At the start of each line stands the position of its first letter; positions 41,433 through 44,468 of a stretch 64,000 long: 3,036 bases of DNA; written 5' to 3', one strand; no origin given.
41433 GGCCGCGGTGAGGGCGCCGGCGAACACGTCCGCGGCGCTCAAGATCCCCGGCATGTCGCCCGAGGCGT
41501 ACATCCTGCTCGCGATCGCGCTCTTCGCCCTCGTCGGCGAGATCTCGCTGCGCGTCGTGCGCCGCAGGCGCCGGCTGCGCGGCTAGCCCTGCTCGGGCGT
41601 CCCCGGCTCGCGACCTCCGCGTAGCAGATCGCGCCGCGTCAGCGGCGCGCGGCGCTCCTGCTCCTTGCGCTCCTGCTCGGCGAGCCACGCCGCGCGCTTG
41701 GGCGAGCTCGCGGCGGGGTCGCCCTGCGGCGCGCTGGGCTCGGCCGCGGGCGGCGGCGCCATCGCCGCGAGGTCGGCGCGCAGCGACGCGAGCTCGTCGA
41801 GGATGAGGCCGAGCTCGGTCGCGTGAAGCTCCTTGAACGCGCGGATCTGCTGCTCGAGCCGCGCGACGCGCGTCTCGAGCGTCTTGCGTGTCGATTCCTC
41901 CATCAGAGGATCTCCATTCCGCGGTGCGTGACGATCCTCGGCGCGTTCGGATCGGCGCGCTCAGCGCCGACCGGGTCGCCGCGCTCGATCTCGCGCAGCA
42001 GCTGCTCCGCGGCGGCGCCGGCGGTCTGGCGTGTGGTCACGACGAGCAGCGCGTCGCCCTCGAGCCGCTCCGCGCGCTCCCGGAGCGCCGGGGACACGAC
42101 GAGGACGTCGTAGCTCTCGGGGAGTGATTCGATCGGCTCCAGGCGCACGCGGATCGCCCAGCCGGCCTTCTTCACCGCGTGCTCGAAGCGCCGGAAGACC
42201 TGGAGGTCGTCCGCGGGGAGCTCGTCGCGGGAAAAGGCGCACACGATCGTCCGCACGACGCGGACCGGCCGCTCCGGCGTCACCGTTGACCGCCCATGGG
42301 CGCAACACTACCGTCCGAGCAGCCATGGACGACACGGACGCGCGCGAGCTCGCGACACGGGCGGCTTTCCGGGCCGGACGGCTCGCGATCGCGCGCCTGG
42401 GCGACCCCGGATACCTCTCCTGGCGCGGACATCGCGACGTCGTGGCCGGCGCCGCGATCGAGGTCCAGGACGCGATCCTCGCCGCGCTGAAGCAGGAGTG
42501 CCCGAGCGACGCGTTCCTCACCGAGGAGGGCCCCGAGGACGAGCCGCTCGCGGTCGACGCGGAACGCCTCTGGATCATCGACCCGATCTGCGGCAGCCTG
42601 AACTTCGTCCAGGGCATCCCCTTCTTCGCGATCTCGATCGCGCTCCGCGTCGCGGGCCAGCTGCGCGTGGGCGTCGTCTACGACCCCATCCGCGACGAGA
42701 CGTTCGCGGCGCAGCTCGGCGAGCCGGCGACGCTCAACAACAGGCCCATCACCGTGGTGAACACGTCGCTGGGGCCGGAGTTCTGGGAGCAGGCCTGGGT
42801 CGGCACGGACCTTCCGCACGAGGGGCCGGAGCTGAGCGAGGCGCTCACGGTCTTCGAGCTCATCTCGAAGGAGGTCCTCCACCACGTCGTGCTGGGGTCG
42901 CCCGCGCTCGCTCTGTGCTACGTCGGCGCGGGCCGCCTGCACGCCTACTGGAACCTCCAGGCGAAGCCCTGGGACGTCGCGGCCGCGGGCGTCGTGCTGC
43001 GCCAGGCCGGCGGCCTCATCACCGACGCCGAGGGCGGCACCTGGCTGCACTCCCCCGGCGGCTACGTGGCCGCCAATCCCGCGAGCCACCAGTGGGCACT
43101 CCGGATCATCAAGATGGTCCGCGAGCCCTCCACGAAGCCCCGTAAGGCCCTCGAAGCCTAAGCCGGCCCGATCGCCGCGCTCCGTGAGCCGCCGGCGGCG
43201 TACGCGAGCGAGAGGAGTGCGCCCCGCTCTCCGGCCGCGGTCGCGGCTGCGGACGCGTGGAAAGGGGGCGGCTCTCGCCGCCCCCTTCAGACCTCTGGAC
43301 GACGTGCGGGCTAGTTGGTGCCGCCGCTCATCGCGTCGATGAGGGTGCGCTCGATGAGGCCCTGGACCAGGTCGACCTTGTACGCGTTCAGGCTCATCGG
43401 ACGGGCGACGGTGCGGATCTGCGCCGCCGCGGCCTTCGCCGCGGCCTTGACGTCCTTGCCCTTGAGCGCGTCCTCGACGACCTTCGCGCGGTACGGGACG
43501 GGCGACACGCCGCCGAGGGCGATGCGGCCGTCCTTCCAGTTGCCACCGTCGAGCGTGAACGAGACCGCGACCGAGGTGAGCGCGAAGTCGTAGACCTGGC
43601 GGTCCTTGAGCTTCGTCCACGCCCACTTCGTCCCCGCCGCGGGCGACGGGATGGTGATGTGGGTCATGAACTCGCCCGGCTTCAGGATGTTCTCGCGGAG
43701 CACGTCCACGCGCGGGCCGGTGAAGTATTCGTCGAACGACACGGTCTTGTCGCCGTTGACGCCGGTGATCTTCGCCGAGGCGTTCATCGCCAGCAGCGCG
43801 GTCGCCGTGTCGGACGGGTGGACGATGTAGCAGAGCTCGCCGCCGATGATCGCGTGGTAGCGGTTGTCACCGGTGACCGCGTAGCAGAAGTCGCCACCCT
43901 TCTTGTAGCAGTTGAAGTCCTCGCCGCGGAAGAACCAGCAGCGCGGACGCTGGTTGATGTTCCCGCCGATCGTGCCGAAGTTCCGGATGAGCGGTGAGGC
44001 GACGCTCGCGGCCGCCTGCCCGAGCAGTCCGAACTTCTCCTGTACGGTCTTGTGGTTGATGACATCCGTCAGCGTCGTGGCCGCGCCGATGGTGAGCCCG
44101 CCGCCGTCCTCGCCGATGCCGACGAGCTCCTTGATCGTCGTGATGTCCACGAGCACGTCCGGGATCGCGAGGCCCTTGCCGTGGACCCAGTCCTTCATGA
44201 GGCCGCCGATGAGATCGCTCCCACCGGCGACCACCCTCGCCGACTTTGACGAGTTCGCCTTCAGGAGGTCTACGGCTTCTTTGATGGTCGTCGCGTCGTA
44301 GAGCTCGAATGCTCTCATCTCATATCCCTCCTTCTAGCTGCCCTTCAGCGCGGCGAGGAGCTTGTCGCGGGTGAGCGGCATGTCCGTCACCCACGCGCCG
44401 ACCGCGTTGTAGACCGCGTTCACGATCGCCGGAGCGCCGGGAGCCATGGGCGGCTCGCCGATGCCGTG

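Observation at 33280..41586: Molybdenum-hydroxylase trio chained to IclR, MocA, a Tat-signal 4x[4Fe-4S] protein, a cytochrome b, a mini membrane protein and a TolB-like propeller: candidate undescribed membrane-linked module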

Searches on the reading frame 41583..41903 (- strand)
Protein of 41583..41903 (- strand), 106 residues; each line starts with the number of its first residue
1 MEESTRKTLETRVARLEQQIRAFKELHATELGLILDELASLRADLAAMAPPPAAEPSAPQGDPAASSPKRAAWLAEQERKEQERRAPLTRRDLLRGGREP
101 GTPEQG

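Call 16: search_protein_families(library=ncbifam, proteins=[window:41583-41903:-], max_evalue=0.001)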
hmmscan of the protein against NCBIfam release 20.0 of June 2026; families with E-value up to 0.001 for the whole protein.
window:41583-41903:- (106 aa): 0 families

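Call 41: search_protein_families(library=pfam, proteins=[window:41583-41903:-], max_evalue=0.001)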
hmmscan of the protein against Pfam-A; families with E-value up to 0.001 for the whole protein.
window:41583-41903:- (106 aa): 0 families
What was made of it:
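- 41583..41903 (-): 106-aa coiled-coil-like protein of unknown function. A conserved neighbour of unit B. No Pfam match (call 41).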

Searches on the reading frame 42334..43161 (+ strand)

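Call 41: search_protein_families(library=pfam, proteins=[window:42334-43161:+], max_evalue=0.001)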
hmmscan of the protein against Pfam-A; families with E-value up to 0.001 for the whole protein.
window:42334-43161:+ (275 aa): 1 family
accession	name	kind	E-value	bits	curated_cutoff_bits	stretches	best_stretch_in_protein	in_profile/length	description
PF00459.30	Inositol_P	-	3e-50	171.6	27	1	10-257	12-264/271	Inositol monophosphatase family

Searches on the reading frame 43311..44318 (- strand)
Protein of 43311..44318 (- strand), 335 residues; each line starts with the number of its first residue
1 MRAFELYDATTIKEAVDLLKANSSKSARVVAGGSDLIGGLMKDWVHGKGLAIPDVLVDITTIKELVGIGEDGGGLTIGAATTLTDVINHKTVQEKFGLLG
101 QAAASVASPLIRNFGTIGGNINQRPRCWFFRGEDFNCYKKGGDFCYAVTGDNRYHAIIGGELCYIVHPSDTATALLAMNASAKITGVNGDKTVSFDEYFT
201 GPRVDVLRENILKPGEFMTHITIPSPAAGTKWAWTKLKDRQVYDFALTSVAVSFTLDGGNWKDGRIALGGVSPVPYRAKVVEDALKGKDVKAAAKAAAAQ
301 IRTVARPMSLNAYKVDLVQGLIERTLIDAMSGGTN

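Call 16: search_protein_families(library=ncbifam, proteins=[window:43311-44318:-], max_evalue=0.001)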
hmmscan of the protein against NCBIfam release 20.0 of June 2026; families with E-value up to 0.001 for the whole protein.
window:43311-44318:- (335 aa): 7 families
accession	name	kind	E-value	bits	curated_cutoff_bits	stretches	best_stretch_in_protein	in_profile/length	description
TIGR03195.1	4hydrxCoA_B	equivalog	4.7e-49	167.2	404.55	1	3-311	4-297/321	4-hydroxybenzoyl-CoA reductase subunit beta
NF043083.1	XdhB_XDHase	equivalog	1.8e-46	158.6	310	2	153-330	106-284/289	xanthine dehydrogenase subunit XdhB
NF041019.1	glyceraldDH_beta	equivalog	1.7e-44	152.2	350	2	157-327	110-278/280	glyceraldehyde dehydrogenase subunit beta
NF007427.0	PRK09971.1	equivalog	1.1e-43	149.5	287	2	6-121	7-115/292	xanthine dehydrogenase FAD-binding subunit XdhB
TIGR02963.1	xanthine_xdhA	equivalog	7.1e-31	107.3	467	2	153-325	291-464/468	xanthine dehydrogenase small subunit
TIGR03199.1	pucC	equivalog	5.8e-22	78.2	306.05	2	11-122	3-107/264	xanthine dehydrogenase subunit C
TIGR03312.1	Se_sel_red_FAD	hypoth_equivalog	2.2e-10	40.1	241.5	1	152-298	96-222/257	molybdopterin-dependent oxidoreductase FAD-binding subunit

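Call 29: search_solved_structures(query=window:43311-44318:-, show_alignments=3)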
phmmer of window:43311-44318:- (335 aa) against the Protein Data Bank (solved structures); distinct sequences matched with E-value up to 0.001: 15.
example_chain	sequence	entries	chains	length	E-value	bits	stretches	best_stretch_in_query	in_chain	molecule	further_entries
5y6q_B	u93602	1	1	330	1.8e-42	148.8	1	28-328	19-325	Aldehyde oxidase medium subunit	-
5g5g_B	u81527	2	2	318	6.1e-37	130.6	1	11-327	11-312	PUTATIVE XANTHINE DEHYDROGENASE YAGR MOLYBDENUM-BINDING SU SUBUNIT | Aldehyde oxidoreductase FAD-binding subunit PaoB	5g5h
1rm6_B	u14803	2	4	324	5.1e-33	117.7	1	7-305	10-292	4-hydroxybenzoyl-CoA reductase beta subunit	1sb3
1ffu_C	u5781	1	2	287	1.3e-31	113.1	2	173-308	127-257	CUTM, FLAVOPROTEIN OF CARBON MONOXIDE DEHYDROGENASE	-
1ffv_C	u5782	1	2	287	2.9e-30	108.7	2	4-122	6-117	CUTM, FLAVOPROTEIN OF CARBON MONOXIDE DEHYDROGENASE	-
4zoh_B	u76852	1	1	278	2.8e-23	85.7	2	168-330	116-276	Putative oxidoreductase FAD-binding subunit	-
1zxi_C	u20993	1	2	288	5.6e-23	84.7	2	4-121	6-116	Carbon monoxide dehydrogenase medium chain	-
1n5w_C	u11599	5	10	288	8.2e-23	84.2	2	4-121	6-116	Carbon monoxide dehydrogenase medium chain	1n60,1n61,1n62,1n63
3hrd_C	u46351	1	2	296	1.2e-22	83.6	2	1-122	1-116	Nicotinate dehydrogenase FAD-subunit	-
7dqx_B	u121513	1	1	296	2.3e-18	69.6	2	4-122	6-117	6-hydroxypseudooxynicotine dehydrogenase complex subunit alpha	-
7dqx_E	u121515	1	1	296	2.3e-18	69.5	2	4-122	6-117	6-hydroxypseudooxynicotine dehydrogenase complex subunit alpha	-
8uem_B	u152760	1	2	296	2.2e-16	63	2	158-309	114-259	Carbon monoxide dehydrogenase medium chain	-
1t3q_C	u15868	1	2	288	5.3e-16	61.8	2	187-329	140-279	quinoline 2-oxidoreductase medium subunit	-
1jro_A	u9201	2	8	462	4.3e-12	49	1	170-321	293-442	xanthine dehydrogenase, chain A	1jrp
2w3r_A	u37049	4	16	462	4.3e-12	48.9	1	170-321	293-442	XANTHINE DEHYDROGENASE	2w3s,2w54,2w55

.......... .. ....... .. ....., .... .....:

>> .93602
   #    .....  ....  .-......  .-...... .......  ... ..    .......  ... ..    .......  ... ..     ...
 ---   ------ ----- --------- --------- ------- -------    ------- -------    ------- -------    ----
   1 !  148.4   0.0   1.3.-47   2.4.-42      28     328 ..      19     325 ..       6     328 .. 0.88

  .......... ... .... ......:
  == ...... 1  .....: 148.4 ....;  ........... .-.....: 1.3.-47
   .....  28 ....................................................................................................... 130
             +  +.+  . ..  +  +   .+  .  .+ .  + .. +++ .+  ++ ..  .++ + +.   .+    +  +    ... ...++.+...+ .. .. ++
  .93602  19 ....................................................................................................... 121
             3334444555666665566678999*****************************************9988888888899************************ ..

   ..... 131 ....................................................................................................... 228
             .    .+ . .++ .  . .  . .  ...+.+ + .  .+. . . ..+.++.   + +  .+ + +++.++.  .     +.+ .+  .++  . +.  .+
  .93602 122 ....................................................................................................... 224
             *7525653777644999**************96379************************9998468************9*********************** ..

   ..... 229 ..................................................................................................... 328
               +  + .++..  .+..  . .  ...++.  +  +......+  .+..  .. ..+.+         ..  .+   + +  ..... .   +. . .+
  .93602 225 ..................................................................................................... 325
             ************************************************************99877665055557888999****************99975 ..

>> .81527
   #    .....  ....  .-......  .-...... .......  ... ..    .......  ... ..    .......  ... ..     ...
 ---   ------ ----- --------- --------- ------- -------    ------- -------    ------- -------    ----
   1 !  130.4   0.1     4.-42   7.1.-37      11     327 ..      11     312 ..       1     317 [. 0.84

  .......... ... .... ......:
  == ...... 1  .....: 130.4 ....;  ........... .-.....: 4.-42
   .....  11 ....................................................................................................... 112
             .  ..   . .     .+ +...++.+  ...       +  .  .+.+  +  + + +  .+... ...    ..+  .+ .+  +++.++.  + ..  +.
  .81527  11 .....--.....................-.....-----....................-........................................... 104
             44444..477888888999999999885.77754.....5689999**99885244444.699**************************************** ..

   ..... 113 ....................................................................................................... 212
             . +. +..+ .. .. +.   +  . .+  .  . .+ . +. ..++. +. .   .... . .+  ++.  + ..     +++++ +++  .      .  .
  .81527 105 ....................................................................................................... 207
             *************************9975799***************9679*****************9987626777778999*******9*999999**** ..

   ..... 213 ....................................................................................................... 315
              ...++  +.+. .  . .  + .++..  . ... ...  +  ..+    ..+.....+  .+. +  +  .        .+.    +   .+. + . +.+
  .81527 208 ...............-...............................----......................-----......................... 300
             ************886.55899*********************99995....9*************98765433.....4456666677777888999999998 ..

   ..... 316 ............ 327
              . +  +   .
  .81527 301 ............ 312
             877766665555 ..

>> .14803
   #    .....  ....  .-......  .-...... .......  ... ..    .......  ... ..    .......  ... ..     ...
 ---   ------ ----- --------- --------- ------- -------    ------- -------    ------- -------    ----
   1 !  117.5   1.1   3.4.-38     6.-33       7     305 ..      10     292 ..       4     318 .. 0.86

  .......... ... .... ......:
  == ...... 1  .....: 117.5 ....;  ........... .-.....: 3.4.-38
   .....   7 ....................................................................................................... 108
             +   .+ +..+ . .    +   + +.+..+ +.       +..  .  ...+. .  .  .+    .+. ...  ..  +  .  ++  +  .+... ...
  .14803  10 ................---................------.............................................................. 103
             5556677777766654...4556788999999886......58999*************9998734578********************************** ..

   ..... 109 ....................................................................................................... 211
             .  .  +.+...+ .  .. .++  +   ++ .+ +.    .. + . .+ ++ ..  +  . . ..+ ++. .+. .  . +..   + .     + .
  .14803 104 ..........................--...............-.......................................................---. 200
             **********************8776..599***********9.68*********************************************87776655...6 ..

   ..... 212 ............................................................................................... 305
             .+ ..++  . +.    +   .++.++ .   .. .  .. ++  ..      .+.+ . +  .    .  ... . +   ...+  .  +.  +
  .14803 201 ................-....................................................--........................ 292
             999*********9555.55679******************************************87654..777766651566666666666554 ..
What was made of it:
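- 43311..44318 (-): FAD subunit of the exported trio, with the PaoB-type four-Cys insertion (Cys127, 137, 145, 163). Best PDB matches are 5Y6Q_B and PaoB 5G5G_B, with the four Cys aligned (call 29).
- On PaoABC-type periplasmic aldehyde oxidoreductase, for the trio at 43311-47807 (-): Cys127, 137, 145 and 163 align with the four Cys of PaoB (5G5G_B) and of 5Y6Q_B (call 29).
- The FAD subunit of the exported trio aligns with PaoB, including the four Cys (call 29). The FAD subunit carries the same extra-cluster loop as HcrB (calls 16, 29). PaoABC and the Methylobacillus enzyme, the best matches for the FAD subunit, are oxidative (call 29).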
